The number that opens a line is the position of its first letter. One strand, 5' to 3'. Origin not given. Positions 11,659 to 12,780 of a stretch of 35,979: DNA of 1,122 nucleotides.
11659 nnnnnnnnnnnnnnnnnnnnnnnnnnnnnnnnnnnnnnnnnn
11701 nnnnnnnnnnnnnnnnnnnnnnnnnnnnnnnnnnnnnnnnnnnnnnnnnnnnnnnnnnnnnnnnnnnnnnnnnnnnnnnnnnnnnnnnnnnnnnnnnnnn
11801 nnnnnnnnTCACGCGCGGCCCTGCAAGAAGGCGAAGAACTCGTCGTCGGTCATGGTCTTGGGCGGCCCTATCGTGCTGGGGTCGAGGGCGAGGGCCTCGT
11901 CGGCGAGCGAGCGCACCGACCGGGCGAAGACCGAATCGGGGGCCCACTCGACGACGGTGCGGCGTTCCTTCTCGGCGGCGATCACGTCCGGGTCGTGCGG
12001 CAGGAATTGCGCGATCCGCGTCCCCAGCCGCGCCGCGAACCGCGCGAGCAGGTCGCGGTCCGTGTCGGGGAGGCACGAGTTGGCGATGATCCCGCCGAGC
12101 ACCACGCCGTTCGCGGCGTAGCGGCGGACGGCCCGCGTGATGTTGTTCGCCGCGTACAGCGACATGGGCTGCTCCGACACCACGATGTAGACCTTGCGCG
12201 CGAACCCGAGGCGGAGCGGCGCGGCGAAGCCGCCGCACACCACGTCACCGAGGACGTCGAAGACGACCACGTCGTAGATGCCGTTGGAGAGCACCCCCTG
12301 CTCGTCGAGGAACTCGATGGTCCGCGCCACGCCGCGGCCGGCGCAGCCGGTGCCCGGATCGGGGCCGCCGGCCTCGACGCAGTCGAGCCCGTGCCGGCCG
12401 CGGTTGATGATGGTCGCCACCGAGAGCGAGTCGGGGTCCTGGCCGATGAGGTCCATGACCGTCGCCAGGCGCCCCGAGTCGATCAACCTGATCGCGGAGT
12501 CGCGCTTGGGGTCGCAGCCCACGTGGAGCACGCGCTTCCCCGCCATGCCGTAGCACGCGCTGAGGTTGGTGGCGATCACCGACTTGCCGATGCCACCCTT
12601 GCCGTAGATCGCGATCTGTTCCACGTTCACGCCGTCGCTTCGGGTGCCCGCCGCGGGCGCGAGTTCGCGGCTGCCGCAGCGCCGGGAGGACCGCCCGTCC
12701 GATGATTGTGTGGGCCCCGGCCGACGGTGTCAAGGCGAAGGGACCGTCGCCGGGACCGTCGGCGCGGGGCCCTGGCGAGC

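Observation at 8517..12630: Nitrogenase-like NifH/NifD/NifK-type triad embedded in a radical-SAM operon, not a nif, bch or cfb context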

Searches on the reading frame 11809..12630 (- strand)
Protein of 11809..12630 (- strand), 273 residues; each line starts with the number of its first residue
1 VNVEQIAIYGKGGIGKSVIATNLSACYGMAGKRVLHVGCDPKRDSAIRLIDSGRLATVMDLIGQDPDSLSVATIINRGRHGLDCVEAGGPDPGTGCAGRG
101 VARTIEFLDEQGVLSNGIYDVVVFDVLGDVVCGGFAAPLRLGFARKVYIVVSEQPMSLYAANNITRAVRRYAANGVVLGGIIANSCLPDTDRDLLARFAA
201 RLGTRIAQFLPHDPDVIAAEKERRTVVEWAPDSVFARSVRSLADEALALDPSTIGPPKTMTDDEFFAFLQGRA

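Call 10: search_protein_families(library=pfam, proteins=[window:11809-12630:-], max_evalue=0.01)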
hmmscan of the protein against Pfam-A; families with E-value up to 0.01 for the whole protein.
window:11809-12630:- (273 aa): 5 families
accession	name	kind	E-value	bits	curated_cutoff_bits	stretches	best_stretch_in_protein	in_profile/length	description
PF00142.24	Fer4_NifH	-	1.3e-80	271.2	25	1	5-269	2-265/271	4Fe-4S iron sulfur cluster binding proteins, NifH/frxC family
PF01656.29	CbiA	-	6.4e-10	39.5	25.4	1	7-225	3-124/125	CobQ/CobB/MinD/ParA nucleotide binding domain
PF13614.12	AAA_31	-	1.2e-06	29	27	1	6-49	4-48/177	AAA domain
PF02374.21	ArsA_ATPase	-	3.5e-05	23.6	24.3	0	6-42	4-40/305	Anion-transporting ATPase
PF10609.15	ParA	-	0.00084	19.3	27.1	0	9-34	10-35/246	NUBPL iron-transfer P-loop NTPase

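Call 12: search_protein_families(library=ncbifam, proteins=[window:11809-12630:-], max_evalue=0.001)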
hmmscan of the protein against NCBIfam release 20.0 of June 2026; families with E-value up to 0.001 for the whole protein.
window:11809-12630:- (273 aa): 11 families
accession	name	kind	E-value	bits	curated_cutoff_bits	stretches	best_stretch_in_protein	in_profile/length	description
TIGR01287.1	nifH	equivalog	1.6e-84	283.4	394.35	1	5-265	2-261/275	nitrogenase iron protein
NF033200.1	F430_CfbC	exception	1.8e-81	273.3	402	1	5-267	2-257/260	Ni-sirohydrochlorin a,c-diamide reductive cyclase ATP-dependent reductase subunit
NF009702.0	PRK13231.1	equivalog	2.2e-68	230.3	427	1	4-269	3-259/264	nitrogenase reductase-like protein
NF009701.0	PRK13230.1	subfamily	5.1e-68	229.2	350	1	4-256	2-267/291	nitrogenase reductase-like protein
TIGR01281.1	DPOR_bchL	equivalog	7.4e-57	192.7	345.15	1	6-271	3-266/268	ferredoxin:protochlorophyllide reductase (ATP-dependent) iron-sulfur ATP-binding protein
TIGR02016.1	BchX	equivalog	1.4e-46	159.2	331.2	1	5-256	2-261/296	chlorophyllide a reductase iron protein subunit X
TIGR03371.1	cellulose_yhjQ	equivalog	1.5e-06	27.9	157.85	0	5-42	3-41/246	cellulose biosynthesis protein BcsQ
TIGR01969.1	minD_arch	subfamily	1.8e-06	27.3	201.75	0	9-40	7-38/251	cell division ATPase MinD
NF041546.1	ParA_partition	equivalog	1.2e-05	25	180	1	10-43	7-40/203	ParA family partition ATPase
TIGR00345.1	GET3_arsA_TRC40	subfamily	0.00015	21.4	135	0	9-42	3-36/299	TRC40/GET3/ArsA family transport-energizing ATPase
NF053622.1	ATPseBagAMYCTU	equivalog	0.00077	19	400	0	8-57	12-60/325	ATPase BagA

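Call 38: find_homologous_proteins(query=window:11809-12630:-)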
Query window:11809-12630:- (273 aa): 8000 proteins with E <= 0.001 among 8000 candidates; the best 120 are listed.
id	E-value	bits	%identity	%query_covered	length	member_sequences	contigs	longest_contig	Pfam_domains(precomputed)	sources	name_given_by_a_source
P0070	6.6e-164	562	93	99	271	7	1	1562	PF00142.25,PF01656.30,PF13614.13,PF02374.22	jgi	jgi:nitrogenase iron protein NifH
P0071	2.4e-159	547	90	99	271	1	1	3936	PF00142.25,PF01656.30,PF13614.13,PF02374.22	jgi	-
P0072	3.1e-157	540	90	99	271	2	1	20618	PF00142.25,PF01656.30,PF13614.13,PF02374.22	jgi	jgi:nitrogenase iron protein NifH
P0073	3.8e-154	530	86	99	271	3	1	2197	PF00142.25,PF01656.30,PF13614.13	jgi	-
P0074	5.5e-153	526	87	99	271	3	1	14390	PF00142.25,PF01656.30,PF13614.13,PF02374.22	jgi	jgi:nitrogenase iron protein NifH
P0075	2.0e-145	501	82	99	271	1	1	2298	PF00142.25,PF10609.16,PF01656.30,PF13614.13,PF02374.22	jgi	jgi:nitrogenase iron protein NifH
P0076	5.7e-136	470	78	98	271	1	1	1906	PF00142.25,PF10609.16,PF01656.30,PF13614.13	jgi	jgi:nitrogenase iron protein NifH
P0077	1.0e-124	433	72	98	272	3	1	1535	PF00142.25,PF10609.16,PF01656.30,PF13614.13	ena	-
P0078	2.6e-121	422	72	98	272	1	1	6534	PF00142.25,PF10609.16,PF01656.30,PF13614.13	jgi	jgi:nitrogenase iron protein NifH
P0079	3.6e-113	395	89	74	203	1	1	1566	PF00142.25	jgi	-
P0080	7.7e-113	394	67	99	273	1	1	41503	PF00142.25,PF10609.16,PF01656.30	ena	-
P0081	8.0e-113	394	65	99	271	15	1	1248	PF00142.25,PF10609.16,PF01656.30,PF13614.13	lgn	-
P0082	9.2e-111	388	65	99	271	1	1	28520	PF00142.25,PF10609.16,PF01656.30,PF13614.13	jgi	jgi:nitrogenase iron protein NifH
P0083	1.0e-110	387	66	99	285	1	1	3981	PF00142.25,PF10609.16,PF01656.30,PF13614.13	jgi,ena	-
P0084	4.6e-108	379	65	99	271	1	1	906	PF00142.25,PF01656.30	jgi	jgi:nitrogenase iron protein NifH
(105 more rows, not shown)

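Call 39: search_solved_structures(query=window:11809-12630:-, max_evalue=1e-10)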
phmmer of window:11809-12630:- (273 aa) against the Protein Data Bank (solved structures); distinct sequences matched with E-value up to 1e-10: 26.
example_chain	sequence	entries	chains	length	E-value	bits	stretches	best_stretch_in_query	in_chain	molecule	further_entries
1cp2_A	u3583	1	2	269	4.6e-65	222.9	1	4-263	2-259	NITROGENASE IRON PROTEIN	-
6nzj_A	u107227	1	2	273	9.6e-65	221.9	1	4-258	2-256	Nitrogenase iron protein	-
6q93_A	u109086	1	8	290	1.3e-64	221.5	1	3-254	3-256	Nitrogenase iron protein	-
9fmg_D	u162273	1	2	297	1.3e-64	221.5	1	4-246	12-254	Nitrogenase iron protein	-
10zn_F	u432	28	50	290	6.2e-64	219.2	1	3-265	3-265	Nitrogenase iron protein NifH | Nitrogenase iron protein 1 | Nitrogenase iron protein gamma chain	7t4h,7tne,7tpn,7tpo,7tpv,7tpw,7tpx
4wza_E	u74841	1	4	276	8.7e-64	218.7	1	4-265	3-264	Nitrogenase iron protein 1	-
4wzb_E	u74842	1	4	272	8.7e-64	218.7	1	4-265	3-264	Nitrogenase iron protein 1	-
1fp6_A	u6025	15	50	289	1e-63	218.5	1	4-265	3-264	NITROGENASE IRON PROTEIN | nitrogenase IRON protein 1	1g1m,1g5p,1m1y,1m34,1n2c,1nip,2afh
9haz_A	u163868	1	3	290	1.1e-63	218.4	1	3-265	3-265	Fe protein NifH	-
9haz_D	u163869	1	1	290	1.1e-63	218.4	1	3-265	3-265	Fe protein NifH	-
8tc3_A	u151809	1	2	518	3.4e-63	216.8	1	3-265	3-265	Nitrogenase iron protein,Fluorescent protein plum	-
1xdb_A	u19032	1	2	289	3.6e-63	216.7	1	4-265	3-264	Nitrogenase iron protein 1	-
1de0_A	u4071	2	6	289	4.9e-63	216.3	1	4-265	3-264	NITROGENASE IRON PROTEIN | Nitrogenase iron protein 1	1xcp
1xd8_A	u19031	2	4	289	5e-63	216.2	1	4-265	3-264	Nitrogenase iron protein 1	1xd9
10zk_E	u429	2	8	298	5.8e-63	216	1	3-263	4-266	Nitrogenase iron protein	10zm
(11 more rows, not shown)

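Call 60: search_dna_similar(query=window:11809-12630:-, collection=plasmids, mode=protein, rows=spread, max_rows=40)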
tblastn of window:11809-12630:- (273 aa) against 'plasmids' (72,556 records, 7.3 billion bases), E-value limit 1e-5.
Records with a match: 275; places in all: 382; records where one place covers at least 80% of the query: 270.
Best place of each record, by identity: <60% 275.
By first word of the organism name: Rhizobium 128; Sinorhizobium 76; Bradyrhizobium 10; Clostridium 9; Mesorhizobium 8; Paraburkholderia 6; Neorhizobium 4; Nitratidesulfovibrio 4; Sulfitobacter 3; Nostoc 3; and 19 more.
By predicted mobility (MOB-suite, as given by PLSDB): conjugative 207; non-mobilizable 59; mobilizable 9.
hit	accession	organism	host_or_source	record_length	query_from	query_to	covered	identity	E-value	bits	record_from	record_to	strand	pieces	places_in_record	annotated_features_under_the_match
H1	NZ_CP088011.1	Rhizobium sp. T136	Melilotus albus,Cell culture,root nodule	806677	3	264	96%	45.9%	2e-51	187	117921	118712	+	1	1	nifH: nitrogenase iron protein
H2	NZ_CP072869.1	Rhizobium sp. NLR16a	lentil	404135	3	272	99%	43.8%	3e-50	184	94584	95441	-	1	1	nifH: nitrogenase iron protein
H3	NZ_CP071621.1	Rhizobium bangladeshense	lentil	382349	3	272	99%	43.8%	4e-50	183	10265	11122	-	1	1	nifH: nitrogenase iron protein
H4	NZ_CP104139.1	Rhizobium sp. WSM1274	Vicia sp.,cell culture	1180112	3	272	99%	43.8%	7e-50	182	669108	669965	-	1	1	record has no annotation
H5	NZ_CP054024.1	Rhizobium indicum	Pisum sativum l. (pea),Pure culture,Pea ...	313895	3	272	99%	43.8%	2e-49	181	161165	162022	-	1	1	nifH: nitrogenase iron protein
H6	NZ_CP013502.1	Rhizobium esperanzae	Phaseolus vulgaris,Whole ...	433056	1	264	97%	44.4%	2e-49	182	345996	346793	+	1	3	nifH: nitrogenase iron protein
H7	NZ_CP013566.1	Rhizobium phaseoli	Phaseolus vulgaris,Whole ...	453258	1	264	97%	44.4%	2e-49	182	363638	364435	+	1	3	nifH: nitrogenase iron protein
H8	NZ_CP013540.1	Rhizobium phaseoli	Phaseolus vulgaris,Whole ...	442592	1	264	97%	44.4%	2e-49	182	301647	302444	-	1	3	nifH: nitrogenase iron protein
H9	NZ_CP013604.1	Rhizobium sp. N731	Phaseolus vulgaris,Whole ...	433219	2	264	96%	44.6%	1e-49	182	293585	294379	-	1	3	nifH: nitrogenase iron protein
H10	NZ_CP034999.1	Rhizobium acidisoli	Phaseolus vulgaris,root nodule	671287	2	264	96%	44.6%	1e-49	182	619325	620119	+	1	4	nifH: nitrogenase iron protein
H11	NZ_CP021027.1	Rhizobium sp. TAL182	Phaseolus vulgaris,cell culture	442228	2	264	96%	44.6%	1e-49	182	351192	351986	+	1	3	nifH: nitrogenase iron protein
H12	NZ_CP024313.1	Rhizobium sp. NXC24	Phaseolus vulgaris,cell culture,plant ...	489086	2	272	99%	42.9%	6e-51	186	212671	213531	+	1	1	nifH: nitrogenase iron protein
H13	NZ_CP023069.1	Sinorhizobium sojae CCBAU 05684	G.max,nodule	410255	3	264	96%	44.4%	5e-49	180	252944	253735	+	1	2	nifH: nitrogenase iron protein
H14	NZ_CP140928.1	Sinorhizobium medicae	Medicago lupulina,whole organism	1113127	3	264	96%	44.4%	2e-48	179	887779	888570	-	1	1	record has no annotation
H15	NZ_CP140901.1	Sinorhizobium medicae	Medicago lupulina,whole organism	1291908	3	264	96%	44.4%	2e-48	179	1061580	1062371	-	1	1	record has no annotation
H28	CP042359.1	Rahnella aquatilis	hyacinth,plant,hyacinth bulb, basal ...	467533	1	269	99%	42.3%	1e-46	174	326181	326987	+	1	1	nifH: nitrogenase iron protein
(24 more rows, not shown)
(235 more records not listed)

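Call 61: get_annotated_region(hit=H28, flank=5000)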
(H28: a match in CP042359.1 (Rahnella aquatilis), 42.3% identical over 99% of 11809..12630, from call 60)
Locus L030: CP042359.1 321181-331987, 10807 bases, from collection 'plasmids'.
description: Rahnella aquatilis strain H145 plasmid unnamed2, complete sequence
organism: Rahnella aquatilis (NCBI taxid 34038)
taxonomy: Bacteria; Pseudomonadota; Gammaproteobacteria; Enterobacterales; Yersiniaceae; Rahnella; Rahnella aquatilis
host: -; source: hyacinth,plant,hyacinth bulb, basal plate; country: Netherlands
typing (MOB-suite, as given by PLSDB): non-mobilizable; replicon rep_cluster_865; mating-pair formation MPF_F
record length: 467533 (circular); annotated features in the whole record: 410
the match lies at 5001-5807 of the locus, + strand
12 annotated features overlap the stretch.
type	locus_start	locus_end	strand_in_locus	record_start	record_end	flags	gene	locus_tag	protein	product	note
CDS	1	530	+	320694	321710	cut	-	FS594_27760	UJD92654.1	NADP-dependent oxidoreductase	-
CDS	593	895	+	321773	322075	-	-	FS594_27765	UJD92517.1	antibiotic biosynthesis monooxygenase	-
CDS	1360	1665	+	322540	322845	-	-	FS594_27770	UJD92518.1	hypothetical protein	-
CDS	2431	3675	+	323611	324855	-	-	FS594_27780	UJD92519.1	IS110 family transposase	-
CDS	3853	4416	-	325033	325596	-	-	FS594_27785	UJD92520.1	IS3 family transposase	-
CDS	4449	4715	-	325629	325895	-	-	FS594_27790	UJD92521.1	transposase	-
CDS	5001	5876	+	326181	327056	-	nifH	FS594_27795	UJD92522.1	nitrogenase iron protein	-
CDS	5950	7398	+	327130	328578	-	nifD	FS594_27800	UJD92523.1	nitrogenase molybdenum-iron protein alpha chain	-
CDS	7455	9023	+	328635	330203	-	nifK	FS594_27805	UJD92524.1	nitrogenase molybdenum-iron protein subunit beta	-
CDS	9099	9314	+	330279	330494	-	nifT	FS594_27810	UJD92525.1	putative nitrogen fixation protein NifT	-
CDS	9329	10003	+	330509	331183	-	-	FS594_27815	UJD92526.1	nitrogen fixation protein NifY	-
CDS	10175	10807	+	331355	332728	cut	nifE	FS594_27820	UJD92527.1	nitrogenase iron-molybdenum cofactor biosynthesis protein NifE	-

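Call 73: search_solved_structures(query=window:11809-12630:-, max_evalue=1e-10, show_alignments=4)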
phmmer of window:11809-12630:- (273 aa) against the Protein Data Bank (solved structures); distinct sequences matched with E-value up to 1e-10: 26.
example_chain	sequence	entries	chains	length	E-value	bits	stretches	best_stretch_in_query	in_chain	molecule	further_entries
1cp2_A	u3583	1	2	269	4.6e-65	222.9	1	4-263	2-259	NITROGENASE IRON PROTEIN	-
6nzj_A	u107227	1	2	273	9.6e-65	221.9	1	4-258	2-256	Nitrogenase iron protein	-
6q93_A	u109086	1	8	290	1.3e-64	221.5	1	3-254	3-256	Nitrogenase iron protein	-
9fmg_D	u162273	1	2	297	1.3e-64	221.5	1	4-246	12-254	Nitrogenase iron protein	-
10zn_F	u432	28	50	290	6.2e-64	219.2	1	3-265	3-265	Nitrogenase iron protein NifH | Nitrogenase iron protein 1 | Nitrogenase iron protein gamma chain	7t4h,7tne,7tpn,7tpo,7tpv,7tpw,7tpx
4wza_E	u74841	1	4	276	8.7e-64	218.7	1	4-265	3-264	Nitrogenase iron protein 1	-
4wzb_E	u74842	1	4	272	8.7e-64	218.7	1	4-265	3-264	Nitrogenase iron protein 1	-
1fp6_A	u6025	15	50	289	1e-63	218.5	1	4-265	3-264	NITROGENASE IRON PROTEIN | nitrogenase IRON protein 1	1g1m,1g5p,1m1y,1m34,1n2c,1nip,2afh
9haz_A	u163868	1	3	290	1.1e-63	218.4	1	3-265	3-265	Fe protein NifH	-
9haz_D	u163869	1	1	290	1.1e-63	218.4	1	3-265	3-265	Fe protein NifH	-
8tc3_A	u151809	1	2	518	3.4e-63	216.8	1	3-265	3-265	Nitrogenase iron protein,Fluorescent protein plum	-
1xdb_A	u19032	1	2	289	3.6e-63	216.7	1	4-265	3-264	Nitrogenase iron protein 1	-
1de0_A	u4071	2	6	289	4.9e-63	216.3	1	4-265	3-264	NITROGENASE IRON PROTEIN | Nitrogenase iron protein 1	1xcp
1xd8_A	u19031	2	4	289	5e-63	216.2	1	4-265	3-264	Nitrogenase iron protein 1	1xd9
10zk_E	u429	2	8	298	5.8e-63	216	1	3-263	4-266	Nitrogenase iron protein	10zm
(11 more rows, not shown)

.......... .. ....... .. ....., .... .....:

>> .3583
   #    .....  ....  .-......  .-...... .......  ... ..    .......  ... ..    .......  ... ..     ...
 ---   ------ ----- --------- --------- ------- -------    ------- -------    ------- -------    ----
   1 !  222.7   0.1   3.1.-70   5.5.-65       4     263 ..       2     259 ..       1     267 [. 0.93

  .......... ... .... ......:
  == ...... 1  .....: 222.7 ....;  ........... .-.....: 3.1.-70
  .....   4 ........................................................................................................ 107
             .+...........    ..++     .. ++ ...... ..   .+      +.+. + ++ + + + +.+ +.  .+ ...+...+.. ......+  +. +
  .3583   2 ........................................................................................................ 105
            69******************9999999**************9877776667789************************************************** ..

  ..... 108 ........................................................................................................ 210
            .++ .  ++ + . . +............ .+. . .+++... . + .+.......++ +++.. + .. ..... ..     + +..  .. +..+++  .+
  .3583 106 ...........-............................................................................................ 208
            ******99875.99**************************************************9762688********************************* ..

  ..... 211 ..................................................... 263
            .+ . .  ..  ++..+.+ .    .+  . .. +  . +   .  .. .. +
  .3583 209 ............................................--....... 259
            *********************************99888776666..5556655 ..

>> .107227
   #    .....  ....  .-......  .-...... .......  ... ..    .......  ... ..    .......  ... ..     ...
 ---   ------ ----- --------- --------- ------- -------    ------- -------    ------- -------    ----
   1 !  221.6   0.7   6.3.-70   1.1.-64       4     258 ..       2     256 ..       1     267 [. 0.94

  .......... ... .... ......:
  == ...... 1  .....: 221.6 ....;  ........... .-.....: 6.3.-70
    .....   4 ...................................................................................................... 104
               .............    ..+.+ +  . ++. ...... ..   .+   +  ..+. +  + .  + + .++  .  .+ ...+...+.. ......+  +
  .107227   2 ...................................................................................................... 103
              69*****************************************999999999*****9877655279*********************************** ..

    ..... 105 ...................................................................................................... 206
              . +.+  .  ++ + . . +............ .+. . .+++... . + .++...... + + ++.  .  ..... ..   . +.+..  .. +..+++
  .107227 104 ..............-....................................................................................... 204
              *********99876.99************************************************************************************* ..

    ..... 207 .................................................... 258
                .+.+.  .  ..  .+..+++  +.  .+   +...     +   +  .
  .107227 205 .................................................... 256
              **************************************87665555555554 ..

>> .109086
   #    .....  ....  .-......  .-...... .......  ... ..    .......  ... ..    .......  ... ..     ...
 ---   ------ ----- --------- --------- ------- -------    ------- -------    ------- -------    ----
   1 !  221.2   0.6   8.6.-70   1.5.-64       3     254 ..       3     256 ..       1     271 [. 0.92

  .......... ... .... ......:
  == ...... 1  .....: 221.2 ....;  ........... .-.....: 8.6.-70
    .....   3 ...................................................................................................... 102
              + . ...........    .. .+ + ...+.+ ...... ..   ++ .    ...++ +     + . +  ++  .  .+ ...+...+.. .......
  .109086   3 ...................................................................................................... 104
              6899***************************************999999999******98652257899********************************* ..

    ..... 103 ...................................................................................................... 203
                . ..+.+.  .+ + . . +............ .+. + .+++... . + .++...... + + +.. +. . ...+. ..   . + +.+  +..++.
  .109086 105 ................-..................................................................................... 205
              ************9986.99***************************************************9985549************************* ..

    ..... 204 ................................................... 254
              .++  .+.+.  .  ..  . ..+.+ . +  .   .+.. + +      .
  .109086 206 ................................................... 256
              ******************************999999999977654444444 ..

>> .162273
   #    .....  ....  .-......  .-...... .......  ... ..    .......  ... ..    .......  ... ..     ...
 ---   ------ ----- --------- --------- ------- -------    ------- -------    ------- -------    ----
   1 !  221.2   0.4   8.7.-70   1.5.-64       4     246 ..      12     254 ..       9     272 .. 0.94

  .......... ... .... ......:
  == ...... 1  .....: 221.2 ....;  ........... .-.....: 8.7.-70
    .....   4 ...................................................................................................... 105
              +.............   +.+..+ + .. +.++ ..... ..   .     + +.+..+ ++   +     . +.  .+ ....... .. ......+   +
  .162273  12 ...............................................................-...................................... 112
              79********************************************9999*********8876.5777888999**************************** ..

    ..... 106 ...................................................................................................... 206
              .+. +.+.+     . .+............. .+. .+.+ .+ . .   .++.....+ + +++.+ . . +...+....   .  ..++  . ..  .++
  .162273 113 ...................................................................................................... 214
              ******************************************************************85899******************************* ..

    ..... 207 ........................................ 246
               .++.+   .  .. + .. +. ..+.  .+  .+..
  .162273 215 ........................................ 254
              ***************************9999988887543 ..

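Call 92: search_protein_families(library=padloc, proteins=[window:11809-12630:-], max_evalue=0.001)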
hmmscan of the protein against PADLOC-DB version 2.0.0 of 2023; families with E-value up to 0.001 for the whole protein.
window:11809-12630:- (273 aa): 0 families
